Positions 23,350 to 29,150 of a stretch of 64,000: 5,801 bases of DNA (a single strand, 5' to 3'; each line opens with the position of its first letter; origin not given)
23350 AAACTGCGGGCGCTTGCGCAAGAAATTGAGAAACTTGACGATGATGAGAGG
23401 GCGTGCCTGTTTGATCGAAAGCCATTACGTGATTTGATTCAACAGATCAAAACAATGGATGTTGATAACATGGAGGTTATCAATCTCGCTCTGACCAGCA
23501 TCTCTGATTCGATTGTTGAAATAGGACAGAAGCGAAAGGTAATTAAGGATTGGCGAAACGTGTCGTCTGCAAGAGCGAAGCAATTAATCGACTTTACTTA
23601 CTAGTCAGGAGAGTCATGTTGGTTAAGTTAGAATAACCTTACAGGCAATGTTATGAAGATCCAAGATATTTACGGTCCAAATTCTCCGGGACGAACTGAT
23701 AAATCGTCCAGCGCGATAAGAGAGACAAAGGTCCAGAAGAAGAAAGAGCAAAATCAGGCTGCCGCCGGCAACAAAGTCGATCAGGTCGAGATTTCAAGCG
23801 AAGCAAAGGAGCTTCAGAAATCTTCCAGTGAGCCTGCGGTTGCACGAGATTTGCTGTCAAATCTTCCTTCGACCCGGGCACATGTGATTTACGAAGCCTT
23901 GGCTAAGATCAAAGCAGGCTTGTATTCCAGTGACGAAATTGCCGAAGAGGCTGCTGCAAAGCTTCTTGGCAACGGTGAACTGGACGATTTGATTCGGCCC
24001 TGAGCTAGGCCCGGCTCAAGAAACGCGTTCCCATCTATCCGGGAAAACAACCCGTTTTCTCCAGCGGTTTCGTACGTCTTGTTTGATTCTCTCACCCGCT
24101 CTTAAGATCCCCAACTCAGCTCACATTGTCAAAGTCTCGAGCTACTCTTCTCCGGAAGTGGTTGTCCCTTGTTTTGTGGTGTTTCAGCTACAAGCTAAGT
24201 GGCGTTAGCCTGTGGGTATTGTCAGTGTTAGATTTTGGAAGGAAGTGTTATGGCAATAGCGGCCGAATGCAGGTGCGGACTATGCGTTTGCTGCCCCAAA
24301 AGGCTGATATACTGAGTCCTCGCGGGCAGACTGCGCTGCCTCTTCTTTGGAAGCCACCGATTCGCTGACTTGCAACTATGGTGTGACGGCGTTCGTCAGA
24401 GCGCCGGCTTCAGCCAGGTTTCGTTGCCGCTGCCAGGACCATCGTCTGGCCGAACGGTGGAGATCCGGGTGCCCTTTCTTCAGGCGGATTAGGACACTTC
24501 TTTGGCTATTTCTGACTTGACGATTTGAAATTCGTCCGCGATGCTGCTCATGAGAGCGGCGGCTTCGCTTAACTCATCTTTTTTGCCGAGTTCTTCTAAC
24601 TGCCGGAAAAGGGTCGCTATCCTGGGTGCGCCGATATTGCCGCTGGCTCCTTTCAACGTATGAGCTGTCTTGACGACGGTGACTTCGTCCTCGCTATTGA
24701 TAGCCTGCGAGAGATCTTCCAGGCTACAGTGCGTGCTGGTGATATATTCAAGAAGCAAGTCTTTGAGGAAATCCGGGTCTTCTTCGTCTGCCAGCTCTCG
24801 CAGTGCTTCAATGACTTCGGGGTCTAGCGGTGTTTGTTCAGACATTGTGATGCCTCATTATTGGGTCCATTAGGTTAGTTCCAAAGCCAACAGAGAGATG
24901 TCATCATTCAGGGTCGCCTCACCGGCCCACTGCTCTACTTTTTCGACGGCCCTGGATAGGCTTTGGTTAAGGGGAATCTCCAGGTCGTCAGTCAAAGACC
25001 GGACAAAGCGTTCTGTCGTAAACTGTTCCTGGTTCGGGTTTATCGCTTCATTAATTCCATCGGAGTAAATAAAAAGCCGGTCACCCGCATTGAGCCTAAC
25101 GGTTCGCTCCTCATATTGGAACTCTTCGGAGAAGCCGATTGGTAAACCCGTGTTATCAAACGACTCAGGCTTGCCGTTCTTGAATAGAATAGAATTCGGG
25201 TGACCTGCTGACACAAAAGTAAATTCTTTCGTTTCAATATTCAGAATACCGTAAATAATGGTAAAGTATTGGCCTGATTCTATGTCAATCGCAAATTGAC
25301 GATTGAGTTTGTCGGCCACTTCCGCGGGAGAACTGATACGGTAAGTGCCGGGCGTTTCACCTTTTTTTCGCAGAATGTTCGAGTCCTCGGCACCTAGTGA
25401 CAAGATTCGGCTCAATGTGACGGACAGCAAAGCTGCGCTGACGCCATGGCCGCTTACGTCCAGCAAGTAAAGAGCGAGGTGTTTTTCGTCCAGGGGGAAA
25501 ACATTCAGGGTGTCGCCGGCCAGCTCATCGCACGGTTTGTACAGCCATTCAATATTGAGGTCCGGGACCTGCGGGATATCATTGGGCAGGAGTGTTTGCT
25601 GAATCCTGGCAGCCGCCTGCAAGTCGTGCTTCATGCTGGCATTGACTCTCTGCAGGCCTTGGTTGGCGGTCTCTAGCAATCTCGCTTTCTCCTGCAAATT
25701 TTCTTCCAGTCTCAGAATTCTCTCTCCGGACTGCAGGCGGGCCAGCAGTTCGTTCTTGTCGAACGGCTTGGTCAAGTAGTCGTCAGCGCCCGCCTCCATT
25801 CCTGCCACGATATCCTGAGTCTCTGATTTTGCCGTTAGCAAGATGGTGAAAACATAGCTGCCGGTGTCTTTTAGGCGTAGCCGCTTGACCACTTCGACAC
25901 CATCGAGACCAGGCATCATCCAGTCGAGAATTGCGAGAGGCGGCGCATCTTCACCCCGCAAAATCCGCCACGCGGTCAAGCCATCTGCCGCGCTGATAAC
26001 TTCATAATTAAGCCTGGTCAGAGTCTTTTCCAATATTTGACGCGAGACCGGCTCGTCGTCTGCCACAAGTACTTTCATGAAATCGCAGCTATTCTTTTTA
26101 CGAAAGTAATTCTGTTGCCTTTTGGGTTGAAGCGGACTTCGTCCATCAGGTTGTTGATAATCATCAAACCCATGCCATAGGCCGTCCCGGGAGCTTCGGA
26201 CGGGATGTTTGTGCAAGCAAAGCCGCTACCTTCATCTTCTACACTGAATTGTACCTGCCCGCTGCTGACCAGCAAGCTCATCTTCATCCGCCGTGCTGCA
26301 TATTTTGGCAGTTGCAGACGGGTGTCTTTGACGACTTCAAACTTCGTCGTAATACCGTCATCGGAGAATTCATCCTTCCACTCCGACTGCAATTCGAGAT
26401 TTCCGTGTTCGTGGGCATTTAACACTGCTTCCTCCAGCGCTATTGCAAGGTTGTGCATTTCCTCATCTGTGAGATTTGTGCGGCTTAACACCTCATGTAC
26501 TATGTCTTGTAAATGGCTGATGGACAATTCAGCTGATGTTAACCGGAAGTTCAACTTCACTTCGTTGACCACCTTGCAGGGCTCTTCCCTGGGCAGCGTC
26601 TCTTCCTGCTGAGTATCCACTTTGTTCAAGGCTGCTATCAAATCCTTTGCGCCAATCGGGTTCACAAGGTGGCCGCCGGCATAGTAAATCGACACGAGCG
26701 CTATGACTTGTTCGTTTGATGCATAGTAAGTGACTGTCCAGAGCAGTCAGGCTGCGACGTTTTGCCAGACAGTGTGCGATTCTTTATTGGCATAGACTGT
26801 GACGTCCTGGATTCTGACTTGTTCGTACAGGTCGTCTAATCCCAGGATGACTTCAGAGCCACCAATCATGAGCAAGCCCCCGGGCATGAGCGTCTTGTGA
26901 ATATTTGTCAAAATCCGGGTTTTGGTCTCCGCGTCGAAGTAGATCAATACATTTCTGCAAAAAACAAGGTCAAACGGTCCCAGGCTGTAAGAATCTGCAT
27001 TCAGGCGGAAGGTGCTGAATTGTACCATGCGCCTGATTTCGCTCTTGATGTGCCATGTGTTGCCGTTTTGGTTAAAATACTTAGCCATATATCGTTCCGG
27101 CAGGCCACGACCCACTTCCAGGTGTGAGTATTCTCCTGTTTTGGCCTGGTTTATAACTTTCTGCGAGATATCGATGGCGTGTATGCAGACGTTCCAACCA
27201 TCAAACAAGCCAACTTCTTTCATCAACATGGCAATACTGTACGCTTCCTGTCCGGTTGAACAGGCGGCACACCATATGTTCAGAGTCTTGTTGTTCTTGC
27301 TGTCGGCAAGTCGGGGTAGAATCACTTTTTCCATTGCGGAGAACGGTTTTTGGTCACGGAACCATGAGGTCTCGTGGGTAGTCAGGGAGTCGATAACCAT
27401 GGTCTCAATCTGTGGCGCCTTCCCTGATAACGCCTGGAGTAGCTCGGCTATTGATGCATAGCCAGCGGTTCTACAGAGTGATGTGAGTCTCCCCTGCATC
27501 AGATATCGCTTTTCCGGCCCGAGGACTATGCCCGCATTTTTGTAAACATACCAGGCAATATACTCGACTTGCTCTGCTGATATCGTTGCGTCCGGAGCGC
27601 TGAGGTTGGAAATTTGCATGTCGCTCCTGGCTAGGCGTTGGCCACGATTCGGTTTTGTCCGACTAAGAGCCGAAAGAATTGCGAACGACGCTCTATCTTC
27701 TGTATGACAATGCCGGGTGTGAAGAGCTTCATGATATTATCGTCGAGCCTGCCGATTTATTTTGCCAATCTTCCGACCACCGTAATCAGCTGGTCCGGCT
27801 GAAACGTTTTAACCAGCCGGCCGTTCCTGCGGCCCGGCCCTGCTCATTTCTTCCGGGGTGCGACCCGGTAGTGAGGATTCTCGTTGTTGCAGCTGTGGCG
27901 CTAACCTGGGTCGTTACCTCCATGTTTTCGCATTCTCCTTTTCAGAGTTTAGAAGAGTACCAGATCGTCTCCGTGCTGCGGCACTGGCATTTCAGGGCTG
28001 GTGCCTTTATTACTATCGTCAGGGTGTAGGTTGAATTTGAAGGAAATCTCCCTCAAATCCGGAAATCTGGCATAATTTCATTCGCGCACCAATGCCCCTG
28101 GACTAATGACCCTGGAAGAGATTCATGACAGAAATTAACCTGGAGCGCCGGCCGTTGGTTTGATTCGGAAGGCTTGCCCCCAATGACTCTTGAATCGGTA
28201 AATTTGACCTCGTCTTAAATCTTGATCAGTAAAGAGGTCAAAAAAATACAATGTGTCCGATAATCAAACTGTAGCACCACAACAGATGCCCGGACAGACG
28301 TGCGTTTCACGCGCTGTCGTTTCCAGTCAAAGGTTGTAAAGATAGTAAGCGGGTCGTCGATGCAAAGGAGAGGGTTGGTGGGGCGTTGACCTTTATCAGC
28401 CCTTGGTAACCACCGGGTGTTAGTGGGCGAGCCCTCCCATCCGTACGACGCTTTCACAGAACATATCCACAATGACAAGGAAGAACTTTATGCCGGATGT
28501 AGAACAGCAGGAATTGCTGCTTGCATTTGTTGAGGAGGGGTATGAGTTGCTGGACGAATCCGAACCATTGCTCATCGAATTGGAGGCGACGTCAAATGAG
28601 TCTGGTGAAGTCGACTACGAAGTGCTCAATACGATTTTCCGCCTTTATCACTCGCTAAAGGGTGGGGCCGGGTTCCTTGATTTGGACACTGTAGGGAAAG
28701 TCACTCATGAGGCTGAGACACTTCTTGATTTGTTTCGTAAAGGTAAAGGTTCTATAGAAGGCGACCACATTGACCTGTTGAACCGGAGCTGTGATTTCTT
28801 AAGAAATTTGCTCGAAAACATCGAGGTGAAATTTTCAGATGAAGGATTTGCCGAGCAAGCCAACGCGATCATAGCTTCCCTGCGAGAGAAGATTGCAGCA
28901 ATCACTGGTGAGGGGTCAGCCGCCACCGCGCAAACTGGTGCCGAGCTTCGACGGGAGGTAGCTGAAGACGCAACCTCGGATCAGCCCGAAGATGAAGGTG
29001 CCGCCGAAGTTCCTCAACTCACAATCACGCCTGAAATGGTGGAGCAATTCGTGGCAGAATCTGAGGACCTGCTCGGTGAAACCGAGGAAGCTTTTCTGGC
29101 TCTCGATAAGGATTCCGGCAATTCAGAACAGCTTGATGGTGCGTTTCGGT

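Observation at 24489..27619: Split HptB/HsbR-like partner-switching module (Hpt, RR-PP2C, RsbW-like kinase, CheR) next to flgM, with no STAS antagonist in sight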

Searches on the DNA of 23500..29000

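Call 84: search_rna_families(source=window, start=23500, end=29000, threshold=evalue, max_evalue=0.1)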
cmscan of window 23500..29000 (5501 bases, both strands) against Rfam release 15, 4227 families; matches with E-value up to 0.1: 0.
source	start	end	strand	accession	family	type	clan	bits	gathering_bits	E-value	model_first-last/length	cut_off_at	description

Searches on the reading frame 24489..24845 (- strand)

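Call 3: search_protein_families(library=pfam, proteins=[window:24489-24845:-], max_evalue=0.01)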
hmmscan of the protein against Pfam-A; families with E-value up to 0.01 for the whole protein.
window:24489-24845:- (118 aa): 1 family
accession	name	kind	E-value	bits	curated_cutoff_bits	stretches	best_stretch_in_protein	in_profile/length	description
PF01627.28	Hpt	-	1e-12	48.5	24.6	1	30-108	2-80/84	Hpt domain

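Call 22: search_protein_families(library=ncbifam, proteins=[window:24489-24845:-], max_evalue=0.01)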
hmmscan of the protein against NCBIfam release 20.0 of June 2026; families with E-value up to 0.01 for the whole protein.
window:24489-24845:- (118 aa): 5 families
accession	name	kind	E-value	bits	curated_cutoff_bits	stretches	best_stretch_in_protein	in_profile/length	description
TIGR02956.1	TMAO_torS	equivalog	1.9e-07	29.6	676.5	1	27-96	880-949/967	TMAO reductase system sensor histidine kinase/response regulator TorS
NF008318.0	PRK11107.1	equivalog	4.3e-06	25.1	890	1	22-114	821-914/920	two-component sensor histidine kinase BarA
NF011874.0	PRK15347.1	equivalog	0.00047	18.3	852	1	36-98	844-904/921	two component system sensor kinase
NF008302.0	PRK11091.1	equivalog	0.0005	18.4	838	1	40-114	696-763/779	aerobic respiration two-component sensor histidine kinase ArcB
NF045901.1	HisKinLetSLeg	equivalog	0.0076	14.2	1650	1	28-93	814-879/906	two-component system sensor histidine kinase LetS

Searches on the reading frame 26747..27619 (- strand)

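Call 3: search_protein_families(library=pfam, proteins=[window:26747-27619:-], max_evalue=0.01)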
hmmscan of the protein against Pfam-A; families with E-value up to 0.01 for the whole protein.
window:26747-27619:- (290 aa): 7 families
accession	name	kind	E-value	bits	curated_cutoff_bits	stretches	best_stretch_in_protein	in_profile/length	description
PF01739.24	CheR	-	1.7e-58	197.7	27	1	83-271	2-192/195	CheR methyltransferase, SAM binding domain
PF03705.20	CheR_N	-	4.2e-10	39.6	27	1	19-64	4-49/53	CheR methyltransferase, all-alpha domain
PF08242.18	Methyltransf_12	-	6e-07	30.5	30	1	198-250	48-98/98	Methyltransferase domain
PF13847.12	Methyltransf_31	-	3.6e-06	27.2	27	1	208-256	68-113/145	Methyltransferase domain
PF13649.12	Methyltransf_25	-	9.1e-06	26.7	27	1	203-248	52-97/97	Methyltransferase domain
PF08241.18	Methyltransf_11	-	7.5e-05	23.7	21.2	1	211-252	56-95/95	Methyltransferase domain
PF13489.12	Methyltransf_23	-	0.00062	20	27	1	148-252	49-116/164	Methyltransferase domain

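Call 22: search_protein_families(library=ncbifam, proteins=[window:26747-27619:-], max_evalue=0.01)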
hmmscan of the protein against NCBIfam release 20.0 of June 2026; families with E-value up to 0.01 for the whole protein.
window:26747-27619:- (290 aa): 3 families
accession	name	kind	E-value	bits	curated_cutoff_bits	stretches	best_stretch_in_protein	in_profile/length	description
NF007902.0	PRK10611.1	equivalog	4.7e-43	147.5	435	1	12-278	21-283/287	protein-glutamate O-methyltransferase CheR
TIGR04345.1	ovoA_Cterm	equivalog_domain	4.5e-05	23.1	170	1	92-253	25-170/242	putative 4-mercaptohistidine N1-methyltransferase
TIGR02021.1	BchM-ChlM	equivalog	0.0007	19.1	158.9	0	199-241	105-144/218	magnesium protoporphyrin IX methyltransferase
